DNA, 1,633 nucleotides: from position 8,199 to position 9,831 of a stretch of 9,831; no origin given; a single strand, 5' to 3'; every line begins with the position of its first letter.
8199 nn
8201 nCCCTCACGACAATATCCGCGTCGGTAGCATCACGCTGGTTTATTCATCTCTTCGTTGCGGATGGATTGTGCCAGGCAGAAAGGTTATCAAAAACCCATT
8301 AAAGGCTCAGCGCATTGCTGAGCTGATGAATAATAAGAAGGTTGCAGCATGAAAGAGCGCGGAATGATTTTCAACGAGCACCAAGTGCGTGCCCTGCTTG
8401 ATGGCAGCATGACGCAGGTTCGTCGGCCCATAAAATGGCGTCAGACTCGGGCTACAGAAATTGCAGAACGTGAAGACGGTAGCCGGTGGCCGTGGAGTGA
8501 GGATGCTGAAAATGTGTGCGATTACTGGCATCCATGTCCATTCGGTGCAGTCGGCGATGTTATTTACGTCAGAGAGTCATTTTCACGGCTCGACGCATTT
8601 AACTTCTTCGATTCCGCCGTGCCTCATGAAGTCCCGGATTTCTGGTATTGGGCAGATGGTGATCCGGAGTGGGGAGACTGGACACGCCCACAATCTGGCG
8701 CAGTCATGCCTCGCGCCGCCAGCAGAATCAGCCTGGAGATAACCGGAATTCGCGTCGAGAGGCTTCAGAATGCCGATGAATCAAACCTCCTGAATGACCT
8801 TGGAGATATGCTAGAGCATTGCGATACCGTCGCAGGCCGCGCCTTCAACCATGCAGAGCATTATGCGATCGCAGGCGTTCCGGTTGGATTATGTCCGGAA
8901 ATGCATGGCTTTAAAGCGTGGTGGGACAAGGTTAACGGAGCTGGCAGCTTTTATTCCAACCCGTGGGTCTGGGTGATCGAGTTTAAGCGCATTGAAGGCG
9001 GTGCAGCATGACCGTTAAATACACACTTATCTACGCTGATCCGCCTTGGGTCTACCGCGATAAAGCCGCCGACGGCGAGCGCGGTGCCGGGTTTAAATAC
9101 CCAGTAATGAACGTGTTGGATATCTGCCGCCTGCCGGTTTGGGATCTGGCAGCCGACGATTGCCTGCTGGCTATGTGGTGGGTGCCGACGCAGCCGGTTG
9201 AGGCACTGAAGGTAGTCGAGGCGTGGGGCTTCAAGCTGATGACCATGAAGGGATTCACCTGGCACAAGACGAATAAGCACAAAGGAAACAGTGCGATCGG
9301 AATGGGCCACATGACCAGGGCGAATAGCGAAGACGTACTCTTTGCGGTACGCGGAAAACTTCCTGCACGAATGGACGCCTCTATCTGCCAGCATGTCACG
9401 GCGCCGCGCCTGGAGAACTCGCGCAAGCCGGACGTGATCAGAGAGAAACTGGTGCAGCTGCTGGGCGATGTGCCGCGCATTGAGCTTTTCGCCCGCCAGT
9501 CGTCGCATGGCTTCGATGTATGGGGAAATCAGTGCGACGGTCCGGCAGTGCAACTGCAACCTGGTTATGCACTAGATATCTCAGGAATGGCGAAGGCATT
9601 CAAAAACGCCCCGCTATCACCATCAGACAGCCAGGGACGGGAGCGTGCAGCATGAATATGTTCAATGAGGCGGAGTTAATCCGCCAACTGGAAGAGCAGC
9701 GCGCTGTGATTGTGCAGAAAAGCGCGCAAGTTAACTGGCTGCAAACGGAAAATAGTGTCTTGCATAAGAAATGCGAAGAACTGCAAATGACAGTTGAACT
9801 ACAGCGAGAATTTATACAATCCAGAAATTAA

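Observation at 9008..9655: Orphan MT-A70 N6-adenine methyltransferase with no restriction partner in the window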

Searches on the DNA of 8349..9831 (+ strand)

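Call 6: search_dna_similar(query=window:8349-9831:+, collection=phages, mode=near, max_rows=25)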
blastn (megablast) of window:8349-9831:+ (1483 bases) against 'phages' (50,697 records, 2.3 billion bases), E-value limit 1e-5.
Records with a match: 24; places in all: 24; records where one place covers at least 80% of the query: 0.
Best place of each record, by identity: 80-90% 24.
By first word of the organism name: Salmonella 14; Klebsiella 5; Enterobacter 3; Erwinia 2.
By host as written in the record: Salmonella enterica subsp. enterica serovar Heidelberg 3; Salmonella enterica subsp. enterica STW-2 2; pathenogenic Salmonella bacterium 2; Salmonella enterica serovar Typhimurium strain LT2 2; Enterobacter sp. CT7 2; Salmonella enterica 2; Klebsiella pneumoniae 2; Erwinia horticola 2; and 7 more.
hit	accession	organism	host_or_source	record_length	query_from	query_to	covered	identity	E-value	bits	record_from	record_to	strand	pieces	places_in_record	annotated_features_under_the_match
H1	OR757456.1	Salmonella phage VB_ST_SPNIS2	Salmonella enterica subsp. enterica ...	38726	659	1483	51%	90.0%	0e+0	969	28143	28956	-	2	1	adenine methylase | DGQHR domain-containing protein | tyrosine-type recombinase/integrase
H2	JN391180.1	Salmonella phage SPN1S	pathenogenic Salmonella bacterium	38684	659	1483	50%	87.9%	3e-165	875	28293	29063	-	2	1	putative adenine methylase | hypothetical protein | putative bacteriophage protein | putative integrase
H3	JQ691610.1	Salmonella phage SPN9TCW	Salmonella typhimurium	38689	659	1483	50%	87.9%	3e-165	875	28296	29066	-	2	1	putative adenine methylase | hypothetical protein | putative bacteriophage protein | putative integrase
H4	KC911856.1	Salmonella phage SPC32H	Salmonella enterica serovar Typhimurium ...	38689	659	1483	50%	87.9%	3e-165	875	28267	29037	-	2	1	putative N-6 adenine methyltransferase | hypothetical protein | putative DNA-sulfur modification protein | int: integrase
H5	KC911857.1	Salmonella phage SPC32N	Salmonella enterica serovar Typhimurium ...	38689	659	1483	50%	87.9%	3e-165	875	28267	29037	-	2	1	putative N-6 adenine methyltransferase | hypothetical protein | putative DNA-sulfur modification protein | int: integrase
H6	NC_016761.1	Salmonella phage SPN1S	pathenogenic Salmonella bacterium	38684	659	1483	50%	87.9%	3e-165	875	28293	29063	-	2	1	DNA methyltransferase | hypothetical protein | DGQHR domain-containing protein | integrase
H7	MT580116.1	Salmonella phage 65FD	Salmonella enterica subsp. enterica ...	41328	643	1369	49%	85.0%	0e+0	739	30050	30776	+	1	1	putative adenine methylase | hypothetical protein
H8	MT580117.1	Salmonella phage 66FD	Salmonella enterica subsp. enterica ...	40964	643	1369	49%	85.0%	0e+0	739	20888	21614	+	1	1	putative adenine methylase | hypothetical protein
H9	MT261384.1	Salmonella virus PAT1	Salmonella enterica subsp. enterica ...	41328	658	1369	48%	85.4%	0e+0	739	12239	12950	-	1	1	adenine DNA methyltransferase | hypothetical protein (x2)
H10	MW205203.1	Enterobacter phage BUCT554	Enterobacter cloacae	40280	652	1309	44%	84.4%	0e+0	645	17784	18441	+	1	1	adenine methylase | DUF1317 family protein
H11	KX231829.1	Enterobacter phage Tyrion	Enterobacter sp. CT7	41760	668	1308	43%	84.7%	0e+0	641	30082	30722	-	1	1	putative adenine methylase | hypothetical protein (x2) | ribosome_binding_site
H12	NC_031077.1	Enterobacter phage Tyrion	Enterobacter sp. CT7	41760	668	1308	43%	84.7%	0e+0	641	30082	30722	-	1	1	DNA methyltransferase | hypothetical protein | ribosome_binding_site | winged helix-turn-helix domain-containing protein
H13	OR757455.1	Salmonella phage VB_ST_E15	Salmonella enterica subsp. enterica ...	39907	652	1222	39%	87.6%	0e+0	662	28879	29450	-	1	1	putative methyltransferase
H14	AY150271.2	Salmonella phage epsilon15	Salmonella enterica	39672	652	1209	38%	86.4%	5e-172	610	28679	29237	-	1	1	adenine methylase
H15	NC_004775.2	Salmonella phage epsilon15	Salmonella enterica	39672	652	1209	38%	86.4%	5e-172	610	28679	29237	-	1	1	DNA methyltransferase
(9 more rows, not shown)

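Call 7: search_dna_similar(query=window:8349-9831:+, collection=ecoli_genomes, mode=near, max_rows=20)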
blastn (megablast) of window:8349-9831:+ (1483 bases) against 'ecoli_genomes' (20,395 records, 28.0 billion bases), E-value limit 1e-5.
Records with a match: 33; places in all: 34; records where one place covers at least 80% of the query: 0.
Genomes with a match: 33 of 5426; with a place that covers at least 80% of the query: 0. Places per genome that has any: lowest 1, median 1, highest 2. On chromosomes: 34 places; on plasmids: 0.
Best place of each record, by identity: 90-95% 3; 80-90% 25; 60-80% 5.
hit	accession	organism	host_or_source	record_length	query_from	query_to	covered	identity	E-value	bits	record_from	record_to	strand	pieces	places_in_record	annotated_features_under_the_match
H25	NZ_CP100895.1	Escherichia coli strain ET846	Hoplobatrachus rugulosus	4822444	658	1483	56%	90.3%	0e+0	1083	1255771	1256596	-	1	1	MT-A70 family methyltransferase | hypothetical protein | DUF1317 family protein | tyrosine-type recombinase/integrase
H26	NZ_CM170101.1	Escherichia coli strain MARGA_3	Homo sapiens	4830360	658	1483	56%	88.6%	0e+0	1005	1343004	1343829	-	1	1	MT-A70 family methyltransferase | hypothetical protein | DUF1317 family protein | tyrosine-type recombinase/integrase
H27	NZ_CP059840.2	Escherichia coli strain E2348/69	Homo sapiens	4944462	610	1483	53%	88.3%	0e+0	949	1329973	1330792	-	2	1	MT-A70 family methyltransferase | hypothetical protein | ASCH domain-containing protein | tyrosine-type recombinase/integrase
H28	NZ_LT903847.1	Escherichia coli O127:H6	Homo sapiens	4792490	610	1483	53%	88.3%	0e+0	949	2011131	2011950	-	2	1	MT-A70 family methyltransferase | hypothetical protein (x2) | tyrosine-type recombinase/integrase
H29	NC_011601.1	Escherichia coli O127:H6 str. E2348/69 strain E2348/69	-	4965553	610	1483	53%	88.6%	0e+0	949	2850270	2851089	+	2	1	MT-A70 family methyltransferase | hypothetical protein (x2) | tyrosine-type recombinase/integrase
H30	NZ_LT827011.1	Escherichia coli O127:H6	Homo sapiens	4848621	610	1483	53%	88.6%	0e+0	949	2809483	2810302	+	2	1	MT-A70 family methyltransferase | hypothetical protein (x2) | tyrosine-type recombinase/integrase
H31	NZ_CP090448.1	Escherichia coli strain PT62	pigeon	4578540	668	1369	47%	90.0%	0e+0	909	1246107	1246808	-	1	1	MT-A70 family methyltransferase | hypothetical protein | PerC family transcriptional regulator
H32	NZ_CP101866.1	Escherichia coli strain LP5-1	pigeon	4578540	668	1369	47%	90.0%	0e+0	909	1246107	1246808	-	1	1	MT-A70 family methyltransferase | hypothetical protein | PerC family transcriptional regulator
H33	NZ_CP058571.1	Escherichia coli strain EC2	Homo sapiens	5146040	646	1309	45%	86.7%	0e+0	737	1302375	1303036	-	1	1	MT-A70 family methyltransferase | DUF1382 family protein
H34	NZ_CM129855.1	Escherichia coli strain SW071611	wastewater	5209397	646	1309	45%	86.7%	0e+0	737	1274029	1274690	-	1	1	MT-A70 family methyltransferase | DUF1382 family protein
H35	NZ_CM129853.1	Escherichia coli strain SW071619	wastewater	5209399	646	1309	45%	86.7%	0e+0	737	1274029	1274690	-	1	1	MT-A70 family methyltransferase | DUF1382 family protein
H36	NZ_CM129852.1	Escherichia coli strain SW07163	wastewater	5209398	646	1309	45%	86.7%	0e+0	737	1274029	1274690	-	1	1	MT-A70 family methyltransferase | DUF1382 family protein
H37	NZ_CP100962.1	Escherichia coli strain ET358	sediment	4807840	646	1305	45%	86.8%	0e+0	737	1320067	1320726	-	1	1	MT-A70 family methyltransferase | DUF1382 family protein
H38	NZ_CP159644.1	Escherichia coli strain Z226-5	hospital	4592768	652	1309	44%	85.0%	0e+0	667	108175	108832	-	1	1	MT-A70 family methyltransferase | DUF1317 family protein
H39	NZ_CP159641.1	Escherichia coli strain Z226-6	hospital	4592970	652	1309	44%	85.0%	0e+0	667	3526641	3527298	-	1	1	MT-A70 family methyltransferase | DUF1317 family protein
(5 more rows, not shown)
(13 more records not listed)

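Call 8: get_annotated_region(hit=H25, flank=6000)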
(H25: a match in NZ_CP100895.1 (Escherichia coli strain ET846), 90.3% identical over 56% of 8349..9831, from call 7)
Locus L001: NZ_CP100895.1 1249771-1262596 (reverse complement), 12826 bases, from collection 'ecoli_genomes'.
description: Escherichia coli strain ET846 chromosome, complete genome
organism: Escherichia coli strain ET846 (NCBI taxid 562)
replicon: chromosome; assembly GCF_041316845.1
host: Hoplobatrachus rugulosus; source: feces; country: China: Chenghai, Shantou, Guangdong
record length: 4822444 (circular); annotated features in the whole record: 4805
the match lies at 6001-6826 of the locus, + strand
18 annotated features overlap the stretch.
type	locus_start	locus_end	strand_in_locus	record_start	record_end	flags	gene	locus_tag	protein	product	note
CDS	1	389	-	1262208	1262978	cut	-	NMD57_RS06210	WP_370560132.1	DnaT-like ssDNA-binding domain-containing protein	-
CDS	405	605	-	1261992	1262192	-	-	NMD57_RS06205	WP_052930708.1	hypothetical protein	-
CDS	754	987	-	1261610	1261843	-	-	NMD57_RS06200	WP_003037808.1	hypothetical protein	-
CDS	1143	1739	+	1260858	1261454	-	-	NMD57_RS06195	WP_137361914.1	helix-turn-helix transcriptional regulator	-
CDS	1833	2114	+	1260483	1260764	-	-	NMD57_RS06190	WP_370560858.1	hypothetical protein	-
CDS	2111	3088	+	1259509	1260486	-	-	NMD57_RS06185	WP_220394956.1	hypothetical protein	-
CDS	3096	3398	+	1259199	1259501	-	-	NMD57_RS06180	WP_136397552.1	hypothetical protein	-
CDS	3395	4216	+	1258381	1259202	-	-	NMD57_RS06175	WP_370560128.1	PD-(D/E)XK nuclease-like domain-containing protein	-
CDS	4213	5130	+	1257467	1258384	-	bet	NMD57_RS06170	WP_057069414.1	phage recombination protein Bet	-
CDS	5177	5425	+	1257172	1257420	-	-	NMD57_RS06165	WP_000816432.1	AlpA family transcriptional regulator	-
CDS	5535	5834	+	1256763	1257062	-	-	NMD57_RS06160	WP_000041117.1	PerC family transcriptional regulator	-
CDS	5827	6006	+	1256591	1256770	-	-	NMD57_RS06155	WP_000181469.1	DUF1317 family protein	-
CDS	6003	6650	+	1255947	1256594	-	-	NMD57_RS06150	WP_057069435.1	MT-A70 family methyltransferase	-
CDS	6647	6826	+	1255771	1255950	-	-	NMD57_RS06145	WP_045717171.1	hypothetical protein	-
CDS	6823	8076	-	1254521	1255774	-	-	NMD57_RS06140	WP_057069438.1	tyrosine-type recombinase/integrase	-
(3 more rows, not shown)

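Call 9: get_annotated_region(hit=H1, flank=5000)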
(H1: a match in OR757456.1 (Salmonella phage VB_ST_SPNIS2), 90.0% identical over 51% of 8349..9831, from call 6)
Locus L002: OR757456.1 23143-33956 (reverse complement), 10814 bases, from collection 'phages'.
description: Salmonella phage VB_ST_SPNIS2, complete genome.
organism: Salmonella phage VB_ST_SPNIS2 (NCBI taxid 3097437)
taxonomy: Viruses; Duplodnaviria; Heunggongvirae; Uroviricota; Caudoviricetes; Uetakevirus
host: Salmonella enterica subsp. enterica STW-2; source: sewage; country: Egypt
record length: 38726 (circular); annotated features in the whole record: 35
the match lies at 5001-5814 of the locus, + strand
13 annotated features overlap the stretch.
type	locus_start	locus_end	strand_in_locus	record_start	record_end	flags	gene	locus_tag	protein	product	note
CDS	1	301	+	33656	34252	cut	-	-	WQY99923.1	helix-turn-helix transcriptional regulator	-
CDS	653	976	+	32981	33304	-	-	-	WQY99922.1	hypothetical protein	-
CDS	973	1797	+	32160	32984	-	-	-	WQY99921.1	exodeoxyribonuclease VIII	-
CDS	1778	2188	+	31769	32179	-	-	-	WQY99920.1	endonuclease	-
CDS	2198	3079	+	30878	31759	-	-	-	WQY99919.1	RecT family recombinase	-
CDS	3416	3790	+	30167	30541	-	-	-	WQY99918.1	putative transcriptional activator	-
CDS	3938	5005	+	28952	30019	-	-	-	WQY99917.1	DGQHR domain-containing protein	-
CDS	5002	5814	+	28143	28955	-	-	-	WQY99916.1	adenine methylase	-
CDS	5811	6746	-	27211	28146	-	-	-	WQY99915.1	tyrosine-type recombinase/integrase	-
CDS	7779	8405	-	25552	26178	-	-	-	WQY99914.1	glycoside hydrolase family 19 protein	-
CDS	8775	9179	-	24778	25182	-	-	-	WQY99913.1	putative holin protein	-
CDS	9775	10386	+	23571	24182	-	-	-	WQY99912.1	acyltransferase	-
CDS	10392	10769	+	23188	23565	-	-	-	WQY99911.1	acyltransferase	-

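Call 10: get_annotated_region(hit=H29, flank=6000)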
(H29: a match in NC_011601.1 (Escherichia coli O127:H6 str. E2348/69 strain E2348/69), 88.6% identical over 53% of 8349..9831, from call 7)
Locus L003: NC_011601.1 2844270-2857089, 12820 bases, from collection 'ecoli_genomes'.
description: Escherichia coli O127:H6 str. E2348/69, complete sequence
organism: Escherichia coli O127:H6 str. E2348/69 strain E2348/69 (NCBI taxid 574521)
replicon: chromosome; assembly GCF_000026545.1
host: -; source: -; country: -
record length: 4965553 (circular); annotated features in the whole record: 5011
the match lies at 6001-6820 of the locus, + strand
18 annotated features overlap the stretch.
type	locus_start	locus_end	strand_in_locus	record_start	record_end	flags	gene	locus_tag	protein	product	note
CDS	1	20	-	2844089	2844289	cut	-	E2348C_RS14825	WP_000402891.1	hypothetical protein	-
CDS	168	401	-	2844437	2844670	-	-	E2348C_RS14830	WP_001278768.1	hypothetical protein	-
CDS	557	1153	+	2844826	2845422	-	-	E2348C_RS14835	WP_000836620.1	helix-turn-helix domain-containing protein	-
CDS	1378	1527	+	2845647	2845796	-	-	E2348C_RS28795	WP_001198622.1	hypothetical protein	-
CDS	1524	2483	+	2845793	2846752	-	-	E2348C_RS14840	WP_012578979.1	hypothetical protein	-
CDS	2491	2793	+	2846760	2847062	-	-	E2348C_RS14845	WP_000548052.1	hypothetical protein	-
CDS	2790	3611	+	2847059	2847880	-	-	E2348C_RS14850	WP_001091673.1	PD-(D/E)XK nuclease-like domain-containing protein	-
CDS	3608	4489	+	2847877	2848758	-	-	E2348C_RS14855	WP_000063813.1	RecT family recombinase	-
CDS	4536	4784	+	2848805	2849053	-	-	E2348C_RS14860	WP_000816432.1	helix-turn-helix transcriptional regulator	-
CDS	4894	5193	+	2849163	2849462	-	-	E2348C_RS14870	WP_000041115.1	PerC family transcriptional regulator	-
CDS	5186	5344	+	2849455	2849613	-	-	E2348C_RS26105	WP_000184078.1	DUF1317 family protein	-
CDS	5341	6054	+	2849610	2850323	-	-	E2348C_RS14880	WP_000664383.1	hypothetical protein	-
CDS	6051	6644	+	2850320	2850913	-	-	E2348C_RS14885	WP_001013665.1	MT-A70 family methyltransferase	-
CDS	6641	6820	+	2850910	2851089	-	-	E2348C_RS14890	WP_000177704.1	hypothetical protein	-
CDS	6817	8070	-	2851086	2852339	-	-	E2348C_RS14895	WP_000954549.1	tyrosine-type recombinase/integrase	-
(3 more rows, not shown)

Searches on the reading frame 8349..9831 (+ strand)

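Call 31: search_protein_families(library=pfam, proteins=[L003:5341-6054:+, L002:3938-5005:+], max_evalue=10)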
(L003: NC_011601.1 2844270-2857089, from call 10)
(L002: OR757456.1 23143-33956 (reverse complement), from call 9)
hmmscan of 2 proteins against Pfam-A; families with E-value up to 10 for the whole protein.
L003:5341-6054:+ (237 aa): 0 families

L002:3938-5005:+ (355 aa): 2 families
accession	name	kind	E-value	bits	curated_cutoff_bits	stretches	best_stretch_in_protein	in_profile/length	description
PF14072.11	DndB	-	2.4e-47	162.1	29.1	1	11-284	1-283/338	DNA-sulfur modification-associated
PF23659.1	UFL1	-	0.099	13.5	27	0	320-353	67-101/120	E3 UFM1-protein ligase 1-like domain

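Call 37: search_protein_families(library=padloc, proteins=[L002:3938-5005:+], max_evalue=0.01)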
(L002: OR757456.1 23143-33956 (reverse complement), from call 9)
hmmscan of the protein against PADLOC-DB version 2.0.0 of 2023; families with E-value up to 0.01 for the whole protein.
L002:3938-5005:+ (355 aa): 1 family
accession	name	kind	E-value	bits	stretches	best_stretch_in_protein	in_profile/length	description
PDLC02658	DndB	-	7.8e-40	135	1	6-285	2-291/356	DndB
